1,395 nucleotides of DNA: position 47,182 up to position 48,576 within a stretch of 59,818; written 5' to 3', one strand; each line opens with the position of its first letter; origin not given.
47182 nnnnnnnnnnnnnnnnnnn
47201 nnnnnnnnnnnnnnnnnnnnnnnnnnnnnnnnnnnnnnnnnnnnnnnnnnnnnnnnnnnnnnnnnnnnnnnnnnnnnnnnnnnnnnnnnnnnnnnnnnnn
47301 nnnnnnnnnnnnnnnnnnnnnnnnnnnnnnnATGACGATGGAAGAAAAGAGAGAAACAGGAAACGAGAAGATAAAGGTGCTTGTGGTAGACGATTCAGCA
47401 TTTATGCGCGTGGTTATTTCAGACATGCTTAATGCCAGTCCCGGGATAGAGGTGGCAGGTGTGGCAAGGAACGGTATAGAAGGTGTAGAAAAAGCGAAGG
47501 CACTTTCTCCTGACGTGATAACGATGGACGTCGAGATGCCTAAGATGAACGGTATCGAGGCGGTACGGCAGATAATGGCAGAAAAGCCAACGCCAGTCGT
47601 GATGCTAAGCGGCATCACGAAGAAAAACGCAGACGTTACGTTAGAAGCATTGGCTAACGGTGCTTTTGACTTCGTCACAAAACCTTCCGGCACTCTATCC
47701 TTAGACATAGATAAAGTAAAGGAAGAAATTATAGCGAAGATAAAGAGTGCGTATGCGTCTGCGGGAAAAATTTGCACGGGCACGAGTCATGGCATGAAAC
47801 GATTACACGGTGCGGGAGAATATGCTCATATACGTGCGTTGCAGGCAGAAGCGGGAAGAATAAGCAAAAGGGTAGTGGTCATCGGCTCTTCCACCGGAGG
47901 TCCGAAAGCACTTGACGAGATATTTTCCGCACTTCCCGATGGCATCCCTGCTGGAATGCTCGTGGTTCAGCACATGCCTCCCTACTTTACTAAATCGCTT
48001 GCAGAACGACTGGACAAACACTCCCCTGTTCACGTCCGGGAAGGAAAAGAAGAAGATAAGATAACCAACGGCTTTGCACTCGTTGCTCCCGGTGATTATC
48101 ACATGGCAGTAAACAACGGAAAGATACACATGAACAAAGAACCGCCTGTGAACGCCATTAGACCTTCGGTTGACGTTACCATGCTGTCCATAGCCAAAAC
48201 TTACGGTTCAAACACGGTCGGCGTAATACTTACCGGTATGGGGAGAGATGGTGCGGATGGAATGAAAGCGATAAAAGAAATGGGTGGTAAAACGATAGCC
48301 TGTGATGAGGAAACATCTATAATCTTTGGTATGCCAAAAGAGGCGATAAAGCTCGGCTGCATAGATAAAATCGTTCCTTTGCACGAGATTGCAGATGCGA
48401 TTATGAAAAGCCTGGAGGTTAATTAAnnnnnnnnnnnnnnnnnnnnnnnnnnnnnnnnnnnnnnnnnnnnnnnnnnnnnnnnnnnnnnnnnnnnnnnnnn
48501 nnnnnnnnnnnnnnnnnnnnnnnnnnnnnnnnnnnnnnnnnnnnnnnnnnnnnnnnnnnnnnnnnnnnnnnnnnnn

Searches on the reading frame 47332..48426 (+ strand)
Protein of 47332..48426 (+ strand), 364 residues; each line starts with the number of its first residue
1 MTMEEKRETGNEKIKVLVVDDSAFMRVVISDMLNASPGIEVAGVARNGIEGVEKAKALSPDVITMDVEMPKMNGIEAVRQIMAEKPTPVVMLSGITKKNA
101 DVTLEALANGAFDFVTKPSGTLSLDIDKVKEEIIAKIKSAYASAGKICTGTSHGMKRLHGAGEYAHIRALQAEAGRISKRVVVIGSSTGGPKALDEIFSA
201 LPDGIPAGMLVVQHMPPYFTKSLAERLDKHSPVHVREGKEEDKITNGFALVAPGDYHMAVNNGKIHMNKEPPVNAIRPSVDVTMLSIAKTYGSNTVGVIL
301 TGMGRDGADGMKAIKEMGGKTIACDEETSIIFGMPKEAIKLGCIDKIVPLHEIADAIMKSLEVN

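Call 6: search_protein_families(library=pfam, proteins=[window:47332-48426:+])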
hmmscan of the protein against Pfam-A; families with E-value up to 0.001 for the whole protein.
window:47332-48426:+ (364 aa): 2 families
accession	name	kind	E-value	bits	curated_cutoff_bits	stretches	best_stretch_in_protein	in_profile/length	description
PF01339.22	CheB_methylest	-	9.4e-66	221.3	24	1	182-357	1-174/174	CheB methylesterase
PF00072.30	Response_reg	-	1e-23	84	30.2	1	16-120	1-102/111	Response regulator receiver domain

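Call 37: find_related_loci(query=window:47332-48426:+, collection=metagenome_contigs, flank=2500)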
Query window:47332-48426:+ (364 aa) in metagenome_contigs; peptide patterns used: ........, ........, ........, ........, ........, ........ (x = any residue, [..] = any of these).
399 stretches matched a pattern; 229 encode a relative of the query (tblastn E <= 1e-3); the best 80 are kept; 80 distinct loci.
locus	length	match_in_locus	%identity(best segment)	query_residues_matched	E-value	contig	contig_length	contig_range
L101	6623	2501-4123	95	2-364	0e+0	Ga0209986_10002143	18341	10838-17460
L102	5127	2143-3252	91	4-364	0e+0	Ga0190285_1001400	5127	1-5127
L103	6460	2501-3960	85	8-364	0e+0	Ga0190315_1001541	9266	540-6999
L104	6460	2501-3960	86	12-364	0e+0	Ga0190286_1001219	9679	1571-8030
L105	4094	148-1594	80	1-361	0e+0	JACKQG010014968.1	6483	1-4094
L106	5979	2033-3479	80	1-361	0e+0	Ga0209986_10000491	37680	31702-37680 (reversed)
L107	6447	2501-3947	80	1-361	0e+0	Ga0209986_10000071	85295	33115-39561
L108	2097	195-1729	76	5-361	0e+0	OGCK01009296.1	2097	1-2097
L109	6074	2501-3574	73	1-361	3e-171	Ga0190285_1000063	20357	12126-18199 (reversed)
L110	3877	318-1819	72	5-362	3e-175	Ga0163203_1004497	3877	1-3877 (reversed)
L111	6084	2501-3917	54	6-358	5e-118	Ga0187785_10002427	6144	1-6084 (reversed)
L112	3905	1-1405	54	10-358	1e-118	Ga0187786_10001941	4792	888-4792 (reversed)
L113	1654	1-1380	54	14-357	2e-122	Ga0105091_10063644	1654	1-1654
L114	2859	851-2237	53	14-361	3e-117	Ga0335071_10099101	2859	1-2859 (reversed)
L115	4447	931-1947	53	14-361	1e-111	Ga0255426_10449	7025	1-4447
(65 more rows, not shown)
